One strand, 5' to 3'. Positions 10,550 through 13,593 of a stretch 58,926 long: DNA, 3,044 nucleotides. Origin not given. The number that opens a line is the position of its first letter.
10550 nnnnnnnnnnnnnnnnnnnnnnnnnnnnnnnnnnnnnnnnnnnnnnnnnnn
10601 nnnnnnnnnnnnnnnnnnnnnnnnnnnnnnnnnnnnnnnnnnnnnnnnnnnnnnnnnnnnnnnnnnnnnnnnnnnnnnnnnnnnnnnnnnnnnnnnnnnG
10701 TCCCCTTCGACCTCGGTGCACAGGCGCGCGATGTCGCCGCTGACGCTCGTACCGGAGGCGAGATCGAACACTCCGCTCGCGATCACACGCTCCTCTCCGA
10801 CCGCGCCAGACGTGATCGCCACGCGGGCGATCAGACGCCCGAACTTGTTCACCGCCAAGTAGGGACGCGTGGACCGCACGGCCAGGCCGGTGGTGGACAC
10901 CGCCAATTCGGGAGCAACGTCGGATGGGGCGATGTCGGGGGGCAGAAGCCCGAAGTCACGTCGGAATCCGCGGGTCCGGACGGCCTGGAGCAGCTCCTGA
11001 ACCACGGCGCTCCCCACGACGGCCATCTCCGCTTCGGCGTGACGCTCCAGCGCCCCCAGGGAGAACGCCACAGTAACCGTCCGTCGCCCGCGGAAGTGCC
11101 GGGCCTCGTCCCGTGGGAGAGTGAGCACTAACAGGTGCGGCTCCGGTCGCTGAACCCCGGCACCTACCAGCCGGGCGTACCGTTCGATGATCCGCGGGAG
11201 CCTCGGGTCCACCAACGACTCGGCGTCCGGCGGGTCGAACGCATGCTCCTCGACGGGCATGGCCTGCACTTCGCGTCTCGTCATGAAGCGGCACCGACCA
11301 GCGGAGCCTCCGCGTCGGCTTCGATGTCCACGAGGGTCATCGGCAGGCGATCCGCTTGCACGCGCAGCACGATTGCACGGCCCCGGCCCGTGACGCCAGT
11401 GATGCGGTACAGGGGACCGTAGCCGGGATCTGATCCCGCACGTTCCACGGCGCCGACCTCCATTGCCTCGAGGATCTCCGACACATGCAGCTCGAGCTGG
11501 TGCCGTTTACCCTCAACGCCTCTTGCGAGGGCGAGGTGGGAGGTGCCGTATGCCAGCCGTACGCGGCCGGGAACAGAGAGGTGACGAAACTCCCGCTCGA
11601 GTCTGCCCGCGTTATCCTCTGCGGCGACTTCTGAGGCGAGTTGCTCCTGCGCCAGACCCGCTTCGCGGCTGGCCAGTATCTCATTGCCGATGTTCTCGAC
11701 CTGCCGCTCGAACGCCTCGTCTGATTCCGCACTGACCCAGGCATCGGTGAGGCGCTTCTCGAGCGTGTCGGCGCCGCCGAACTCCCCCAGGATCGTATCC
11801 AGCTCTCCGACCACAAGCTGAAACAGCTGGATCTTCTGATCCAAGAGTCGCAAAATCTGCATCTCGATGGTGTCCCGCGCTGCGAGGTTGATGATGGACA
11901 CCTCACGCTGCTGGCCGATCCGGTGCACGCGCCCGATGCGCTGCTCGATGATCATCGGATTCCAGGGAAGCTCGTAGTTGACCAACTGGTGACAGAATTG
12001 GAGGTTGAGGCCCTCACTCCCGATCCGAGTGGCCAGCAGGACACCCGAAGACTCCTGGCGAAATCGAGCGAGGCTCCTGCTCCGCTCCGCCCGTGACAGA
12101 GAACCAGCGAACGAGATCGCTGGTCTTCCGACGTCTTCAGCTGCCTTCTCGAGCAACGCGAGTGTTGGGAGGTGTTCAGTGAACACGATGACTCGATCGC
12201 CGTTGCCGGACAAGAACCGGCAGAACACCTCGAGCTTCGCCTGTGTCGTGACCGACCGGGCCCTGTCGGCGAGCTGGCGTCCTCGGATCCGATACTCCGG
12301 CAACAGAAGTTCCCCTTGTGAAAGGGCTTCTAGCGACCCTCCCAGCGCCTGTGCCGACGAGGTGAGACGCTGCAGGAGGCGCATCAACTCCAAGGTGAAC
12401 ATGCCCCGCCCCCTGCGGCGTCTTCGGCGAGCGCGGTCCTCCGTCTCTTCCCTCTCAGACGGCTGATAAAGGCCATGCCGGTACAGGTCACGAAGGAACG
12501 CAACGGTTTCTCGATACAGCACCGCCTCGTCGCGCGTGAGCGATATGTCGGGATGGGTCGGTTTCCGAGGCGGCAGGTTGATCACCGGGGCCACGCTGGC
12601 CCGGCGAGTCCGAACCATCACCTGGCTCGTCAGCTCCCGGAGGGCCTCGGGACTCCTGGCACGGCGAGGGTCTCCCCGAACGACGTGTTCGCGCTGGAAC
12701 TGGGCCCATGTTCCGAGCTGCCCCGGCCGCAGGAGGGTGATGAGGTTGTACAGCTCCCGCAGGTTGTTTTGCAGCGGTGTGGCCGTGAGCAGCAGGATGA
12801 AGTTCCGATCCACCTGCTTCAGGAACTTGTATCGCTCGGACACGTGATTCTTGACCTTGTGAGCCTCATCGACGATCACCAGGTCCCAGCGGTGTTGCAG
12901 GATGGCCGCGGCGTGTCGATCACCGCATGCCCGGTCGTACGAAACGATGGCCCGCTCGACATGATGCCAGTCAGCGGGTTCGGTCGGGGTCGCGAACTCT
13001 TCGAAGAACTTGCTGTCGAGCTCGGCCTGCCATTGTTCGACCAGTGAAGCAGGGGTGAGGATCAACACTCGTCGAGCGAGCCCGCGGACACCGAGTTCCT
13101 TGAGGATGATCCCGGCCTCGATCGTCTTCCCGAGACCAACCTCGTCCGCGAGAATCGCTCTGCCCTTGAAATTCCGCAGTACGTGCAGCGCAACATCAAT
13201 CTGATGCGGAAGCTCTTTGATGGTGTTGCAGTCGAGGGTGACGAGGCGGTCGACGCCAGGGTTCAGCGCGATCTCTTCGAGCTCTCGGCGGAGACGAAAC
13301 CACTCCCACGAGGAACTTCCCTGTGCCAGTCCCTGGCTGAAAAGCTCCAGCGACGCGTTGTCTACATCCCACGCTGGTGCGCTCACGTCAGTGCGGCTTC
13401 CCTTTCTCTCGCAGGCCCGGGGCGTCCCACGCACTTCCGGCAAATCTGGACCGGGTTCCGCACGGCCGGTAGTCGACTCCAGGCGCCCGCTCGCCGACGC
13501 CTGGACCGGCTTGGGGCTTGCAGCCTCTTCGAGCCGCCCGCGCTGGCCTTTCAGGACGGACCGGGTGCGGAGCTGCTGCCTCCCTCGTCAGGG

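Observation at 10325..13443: SNF2 motor translationally coupled to an HsdM-tail protein with no methyltransferase motifs, at the head of a type I R-M operon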

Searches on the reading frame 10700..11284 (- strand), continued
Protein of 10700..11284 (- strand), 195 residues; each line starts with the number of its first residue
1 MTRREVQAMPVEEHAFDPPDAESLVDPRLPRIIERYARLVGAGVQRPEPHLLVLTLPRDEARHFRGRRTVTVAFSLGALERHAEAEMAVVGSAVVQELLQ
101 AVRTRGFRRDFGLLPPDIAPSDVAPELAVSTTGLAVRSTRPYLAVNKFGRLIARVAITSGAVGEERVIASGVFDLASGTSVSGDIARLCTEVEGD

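Call 48: fold_search(model_id=the predicted structure, library=pdb)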
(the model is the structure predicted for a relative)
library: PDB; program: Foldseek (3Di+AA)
matches with E <= 10: 292; with E <= 0.001: 0
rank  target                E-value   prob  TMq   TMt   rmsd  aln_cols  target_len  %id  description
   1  8spg                  3.7e-03  0.98  0.23  0.12  13.0       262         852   11  Crystal structure of N-terminally truncated Escherichia coli RapA in complex with MgADP (released 2024-07-03)
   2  8so8                  2.4e-02  0.99  0.20  0.10   7.0       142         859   13  Crystal structure of an N-terminally truncated variant of Escherichia coli RapA (released 2024-07-03)
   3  8t0l_F                5.7e-02  0.51  0.22  0.12  14.4       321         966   14  E. coli Sw2/Snf2 ATPase RapA bound to both ADP-AlF3 and reconstituted E. coli RNA polymerase post-termination complex  (released 2025-04-02)
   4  8rro_M                4.6e-01  0.06  0.08  0.10  21.6       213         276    8  G12V-TCR complex with HLA-A3 (released 2024-11-20)
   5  5d7l_C                5.5e-01  0.06  0.08  0.12  20.0       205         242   11  Structure of human MR1-5-OP-RU in complex with human MAV36 TCR (released 2016-01-27)
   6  8rro_l                7.8e-01  0.03  0.06  0.09  22.2       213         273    8  G12V-TCR complex with HLA-A3 (released 2024-11-20)
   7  5u72_C                8.8e-01  0.04  0.08  0.11  20.0       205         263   12  Structure of human MR1-5OH-DCF in complex with human MAIT A-F7 TCR (released 2017-02-08)
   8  3jvg_B                9.9e-01  0.25  0.07  0.11  23.2        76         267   14  Crystal Structure of chicken CD1-1 (released 2010-02-09)
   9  5u72_A                9.9e-01  0.04  0.08  0.11  20.1       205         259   12  Structure of human MR1-5OH-DCF in complex with human MAIT A-F7 TCR (released 2017-02-08)
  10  6j1w_A                1.1e+00  0.03  0.07  0.09  21.8       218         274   10  The structure of HLA-A*3001/RT313 (released 2019-09-25)
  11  1tmc_A                1.2e+00  0.03  0.07  0.14  21.5       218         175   10  THE THREE-DIMENSIONAL STRUCTURE OF A CLASS I MAJOR HISTOCOMPATIBILITY COMPLEX MOLECULE MISSING THE ALPHA3 DOMAIN OF TH (released 1995-03-31)
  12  9c42_A                1.2e+00  0.03  0.08  0.11  20.0       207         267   12  Structure of human MR1-ellagic acid in complex with human MAIT A-F7 TCR (released 2025-06-11)
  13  7ndu_AAA              1.2e+00  0.04  0.07  0.09  22.3       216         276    9  Gag:02 TCR in complex with HLA-E featuring a non-natural amino acid (released 2022-01-26)
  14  8vz9_A                1.3e+00  0.04  0.07  0.10  21.6       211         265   10  Crystal structure of mouse MAIT M2A TCR-MR1-5-OP-RU complex (released 2024-04-10)
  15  6lhf_A                1.3e+00  0.04  0.07  0.10  22.9       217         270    8  Crystal structure of chicken cCD8aa/pBF2*15:01 (released 2020-12-09)
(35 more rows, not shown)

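Call 50: find_related_loci(query=window:10703-11284:-, collection=metagenome_contigs, flank=8000)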
Query window:10703-11284:- (194 aa) in metagenome_contigs; peptide patterns used: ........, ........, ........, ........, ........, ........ (x = any residue, [..] = any of these).
319 stretches matched a pattern, but none encodes a relative of the query by tblastn (E <= 1e-3).

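Call 55: search_solved_structures(query=A2, max_evalue=10, show_alignments=2)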
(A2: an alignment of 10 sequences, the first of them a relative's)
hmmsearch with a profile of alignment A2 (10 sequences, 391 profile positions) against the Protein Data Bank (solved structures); distinct sequences matched with E-value up to 10: 0.
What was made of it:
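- Tried and rejected: Profile search of the partner family against PDB sequences: no hit, even at E = 10 (call 55).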

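Call 57: search_protein_families(library=pfam, proteins=[L007:282-1526:+, L007:252-1547:-, L007:5502-6065:+, L007:6013-6765:+, L010:5388-6662:+, L010:8770-9702:+, L010:4909-5559:+, L010:7885-8469:+, L007:3693-5387:+], max_evalue=0.001)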
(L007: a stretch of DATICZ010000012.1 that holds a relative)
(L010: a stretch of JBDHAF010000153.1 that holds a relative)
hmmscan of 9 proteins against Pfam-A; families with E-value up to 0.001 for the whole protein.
L007:282-1526:+ (414 aa): 8 families
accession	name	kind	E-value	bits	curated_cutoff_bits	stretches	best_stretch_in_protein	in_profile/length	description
PF00990.26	GGDEF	-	1.5e-42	145.5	23.8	1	261-412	2-161/161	Diguanylate cyclase, GGDEF domain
PF08448.16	PAS_4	-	7e-17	62.1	23.1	1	143-251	2-110/110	PAS fold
PF00989.32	PAS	-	3.8e-15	56.3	22.6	1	139-246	5-113/113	PAS fold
PF08447.18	PAS_3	-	8.5e-12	45.6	25.6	1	160-243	3-89/89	PAS fold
PF00072.30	Response_reg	-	2.6e-11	44.1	30.2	1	8-107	1-100/111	Response regulator receiver domain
PF13426.13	PAS_9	-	6.6e-11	42.8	27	1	147-248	2-103/103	PAS domain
PF14598.12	PAS_11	-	2e-05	24.9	25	1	152-221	8-77/109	PAS domain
PF13188.13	PAS_8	-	2.4e-05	24.5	21.8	1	137-197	2-61/65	PAS domain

L007:252-1547:- (431 aa): 0 families

L007:5502-6065:+ (187 aa): 1 family
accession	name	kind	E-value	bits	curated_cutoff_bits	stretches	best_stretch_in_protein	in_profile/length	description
PF05685.18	Uma2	-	6.3e-34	117.4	27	1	18-183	3-171/172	Putative restriction endonuclease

L007:6013-6765:+ (250 aa): 1 family
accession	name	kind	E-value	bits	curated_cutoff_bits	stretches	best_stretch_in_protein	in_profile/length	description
PF05685.18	Uma2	-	2.1e-27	96.2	27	1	77-216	2-143/172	Putative restriction endonuclease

L010:5388-6662:+ (424 aa): 1 family
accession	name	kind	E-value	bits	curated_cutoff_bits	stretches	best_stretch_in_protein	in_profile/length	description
PF00144.29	Beta-lactamase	-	6.9e-50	170.5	27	1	112-388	11-312/329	Beta-lactamase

L010:8770-9702:+ (310 aa): 0 families

L010:4909-5559:+ (216 aa): 2 families
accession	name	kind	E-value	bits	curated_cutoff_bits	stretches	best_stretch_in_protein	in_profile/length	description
PF13568.12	OMP_b-brl_2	-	1.5e-16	61.4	27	1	28-188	2-173/175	Outer membrane protein beta-barrel domain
PF13505.12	OMP_b-brl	-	0.00015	22.4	28.7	1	16-124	3-110/175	Outer membrane protein beta-barrel domain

L010:7885-8469:+ (194 aa): 0 families

L007:3693-5387:+ (564 aa): 0 families

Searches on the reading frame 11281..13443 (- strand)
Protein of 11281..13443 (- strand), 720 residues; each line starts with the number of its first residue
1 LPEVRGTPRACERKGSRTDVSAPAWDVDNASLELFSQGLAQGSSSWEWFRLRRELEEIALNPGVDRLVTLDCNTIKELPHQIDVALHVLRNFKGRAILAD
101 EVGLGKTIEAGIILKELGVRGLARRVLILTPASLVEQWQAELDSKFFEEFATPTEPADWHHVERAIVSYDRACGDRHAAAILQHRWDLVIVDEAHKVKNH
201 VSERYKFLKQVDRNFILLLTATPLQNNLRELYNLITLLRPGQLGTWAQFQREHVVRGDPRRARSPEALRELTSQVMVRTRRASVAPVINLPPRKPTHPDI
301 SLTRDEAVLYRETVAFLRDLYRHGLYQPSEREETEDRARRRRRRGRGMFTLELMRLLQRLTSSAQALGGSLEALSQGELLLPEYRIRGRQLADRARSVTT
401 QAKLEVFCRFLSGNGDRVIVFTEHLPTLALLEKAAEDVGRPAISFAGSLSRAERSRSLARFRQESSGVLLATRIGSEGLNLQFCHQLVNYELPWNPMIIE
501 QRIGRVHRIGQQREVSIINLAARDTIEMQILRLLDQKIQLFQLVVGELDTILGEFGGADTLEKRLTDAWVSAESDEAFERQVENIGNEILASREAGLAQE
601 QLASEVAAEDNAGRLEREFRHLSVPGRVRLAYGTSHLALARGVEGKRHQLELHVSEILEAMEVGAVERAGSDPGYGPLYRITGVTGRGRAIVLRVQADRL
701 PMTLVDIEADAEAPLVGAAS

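Call 4: search_protein_families(library=pfam, proteins=[window:11281-13443:-], max_evalue=0.1)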
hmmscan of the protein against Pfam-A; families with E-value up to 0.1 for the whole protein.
window:11281-13443:- (720 aa): 5 families
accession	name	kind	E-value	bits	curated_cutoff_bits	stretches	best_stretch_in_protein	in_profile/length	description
PF00176.29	SNF2-rel_dom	-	9.3e-34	117.3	24.9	1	95-316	19-252/290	SNF2-related domain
PF00271.37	Helicase_C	-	5.2e-22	78.6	23.5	1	403-510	2-110/110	Helicase conserved C-terminal domain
PF04851.21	ResIII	-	3e-10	40.7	22.5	1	78-223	5-162/164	Type III restriction enzyme, res subunit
PF00270.35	DEAD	-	4.6e-05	23.7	26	1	81-229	4-165/167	DEAD/DEAH box helicase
PF13401.12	AAA_22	-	0.097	13.4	27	0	101-219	13-120/130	AAA domain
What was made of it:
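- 11281..13443 (-): Intact SNF2-family ATPase gene (720 aa), RapA-like core; first gene of a conserved two-gene SNF2/partner module. Pfam SNF2-rel_dom 9.3e-34 and Helicase_C 5.2e-22 (call 4).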

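Call 5: search_protein_families(library=ncbifam, proteins=[window:11281-13443:-], max_evalue=0.1)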
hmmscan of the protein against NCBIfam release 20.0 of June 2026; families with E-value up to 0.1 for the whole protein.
window:11281-13443:- (720 aa): 25 families
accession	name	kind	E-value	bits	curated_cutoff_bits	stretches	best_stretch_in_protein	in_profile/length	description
NF038318.1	DISARM_DrmD_b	equivalog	2.1e-72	244.5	950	2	71-318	24-279/868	DISARM system SNF2-like helicase DrmD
NF003426.0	PRK04914.1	equivalog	2.4e-62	211.4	576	2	44-253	121-346/959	RNA polymerase-associated protein RapA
NF038317.1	DISARM_DrmD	equivalog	2.8e-61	208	610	2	413-619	504-717/1021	DISARM system SNF2-like helicase DrmD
NF041062.1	DpdE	equivalog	2.8e-58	197.7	500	2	78-241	155-315/1048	protein DpdE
NF058637.1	helic_SCO1167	equivalog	4.3e-45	154.1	1200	2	96-314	491-714/932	SCO1167/SCO6262 family helicase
NF042964.1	phospholipD_antiphage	equivalog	7.3e-43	147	1100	2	443-554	723-835/895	phospholipase D-like domain-containing anti-phage protein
NF053675.1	pilus_reg_Snf2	equivalog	3.2e-32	111.6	1100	2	411-544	873-1007/1029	pilus expression-regulating Snf2 family helicase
NF041790.1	anti-phage_ZorD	equivalog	3.2e-21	75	1500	3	183-291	723-832/1035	type I Zorya anti-phage system protein ZorD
NF008744.0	PRK11776.1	equivalog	3e-12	45.8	524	1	396-529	222-355/460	ATP-dependent RNA helicase DbpA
NF008394.0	PRK11192.1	equivalog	3.2e-12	46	507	1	400-539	231-371/441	ATP-dependent RNA helicase SrmB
NF010337.0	PRK13766.1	equivalog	6e-12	44.5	610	1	412-529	363-485/781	Hef nuclease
NF053631.1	RNA_helic_CshA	equivalog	7.4e-11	41.6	646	1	397-537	218-355/434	degradosome RNA helicase CshA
NF007882.0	PRK10590.1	equivalog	6.5e-10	38.5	743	1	396-538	225-368/456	ATP-dependent RNA helicase RhlE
NF053710.1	RNA_heli_RhlE2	exception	9.3e-10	37.5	925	1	413-539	247-373/635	RNA helicase RhlE2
NF053711.1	RNA_heli_RhlE1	exception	2.3e-09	36.5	750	1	398-527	226-354/434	RNA helicase RhlE1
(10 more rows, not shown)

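Call 6: search_protein_families(library=padloc, proteins=[window:11281-13443:-], max_evalue=0.01)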
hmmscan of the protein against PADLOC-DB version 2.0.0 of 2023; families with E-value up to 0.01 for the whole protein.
window:11281-13443:- (720 aa): 52 families (the best 25 are shown)
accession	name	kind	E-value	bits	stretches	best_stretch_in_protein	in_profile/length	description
PDLC02500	BrxHI|BrxHII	-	1.6e-73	246.7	3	413-589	477-652/933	BrxHI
PDLC02619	DrmD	-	2.2e-72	242.5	2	73-318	29-282/872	DrmD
PDLC02623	DrmD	-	8.8e-60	200.5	3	388-574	500-686/1040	DrmD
PDLC00659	HmaA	-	8e-57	190.8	2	412-587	509-689/1176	SNF2 helicase / DEAD-box helicase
PDLC02620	DrmD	-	3.4e-50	169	2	412-568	481-633/1060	DrmD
PDLC02504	BrxHI|BrxHII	-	7.6e-49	164.5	2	415-555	484-627/971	BrxHII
PDLC02621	DrmD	-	1.2e-45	154.1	2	414-612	520-728/1040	DrmD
PDLC02843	DpdE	-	6.6e-44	148.1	2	78-240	160-314/1091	DpdE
PDLC02840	DpdE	-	2.4e-40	136.7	2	72-240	155-319/1091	DpdE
PDLC02634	DrmD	-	5.1e-40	135.1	2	73-238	88-271/900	DrmD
PDLC02844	DpdE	-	1.5e-38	130.3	2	60-244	137-326/1074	DpdE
PDLC00633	ZorD1|ZorD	-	7.6e-38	128.2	2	86-314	455-691/908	"SWI2/SNF2 helicase, Mrr-like nuclease"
PDLC02845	DpdE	-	2.2e-37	126.4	2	95-313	864-1081/1293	DpdE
PDLC02842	DpdE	-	7.6e-36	121.2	2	76-310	703-949/1176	DpdE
PDLC02572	DrmA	-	4e-34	115.7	2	414-518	518-630/1043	DrmA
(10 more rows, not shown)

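Call 54: search_solved_structures(query=window:11281-13443:-, max_evalue=1e-10)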
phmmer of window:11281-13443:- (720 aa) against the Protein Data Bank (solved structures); distinct sequences matched with E-value up to 1e-10: 84 (the best 60 are shown).
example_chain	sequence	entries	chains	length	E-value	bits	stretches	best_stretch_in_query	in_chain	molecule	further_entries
8so8_A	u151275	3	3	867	5.6e-41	143.6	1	78-541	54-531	RNA polymerase-associated protein RapA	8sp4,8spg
6bog_A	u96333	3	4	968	7e-41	143.3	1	78-541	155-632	RNA polymerase-associated protein RapA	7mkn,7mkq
7m8e_F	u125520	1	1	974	7.1e-41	143.3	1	78-541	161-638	RNA polymerase-associated protein RapA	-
8t0l_F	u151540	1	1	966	2.3e-40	141.6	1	78-541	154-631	RNA polymerase-associated protein RapA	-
4s20_K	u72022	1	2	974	2.7e-40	141.3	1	78-539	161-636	RNA polymerase-associated protein RapA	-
1z63_A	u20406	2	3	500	6.3e-37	130.2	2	96-315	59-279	Helicase of the snf2/rad54 family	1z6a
7ux9_P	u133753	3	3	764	2.1e-33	118.6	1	96-547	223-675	ATP-dependent DNA helicase DDM1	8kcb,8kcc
8j90_K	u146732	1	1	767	2.2e-33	118.5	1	96-547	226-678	ATP-dependent DNA helicase DDM1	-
8wh5_K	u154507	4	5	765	2.2e-33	118.5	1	96-547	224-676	ATP-dependent DNA helicase DDM1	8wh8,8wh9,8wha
7xyg_K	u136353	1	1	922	3.7e-33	117.8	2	398-554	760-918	ATP-dependent helicase fft3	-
6gej_M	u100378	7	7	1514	2.8e-32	114.9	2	90-241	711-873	Helicase SWR1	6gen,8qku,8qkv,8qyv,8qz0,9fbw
9b1d_A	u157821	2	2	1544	2.9e-32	114.8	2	90-241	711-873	Helicase SWR1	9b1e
8skz_A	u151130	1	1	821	3.5e-32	114.6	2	96-252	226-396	ATP-dependent DNA helicase DDM1,Lymphoid-specific helicase chimera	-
7xyf_K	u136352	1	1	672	8.9e-32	113.2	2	86-241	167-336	ATP-dependent helicase fft3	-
9ear_W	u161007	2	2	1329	5.4e-30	107.3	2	95-254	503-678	Chromodomain-helicase-DNA-binding protein 1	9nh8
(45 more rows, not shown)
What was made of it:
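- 11281..13443 (-): Best solved-structure match is E. coli RapA, 5.6e-41 (call 54).
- On RapA: The PDB alignment covers the ATPase core, residues 78-541 (call 54).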
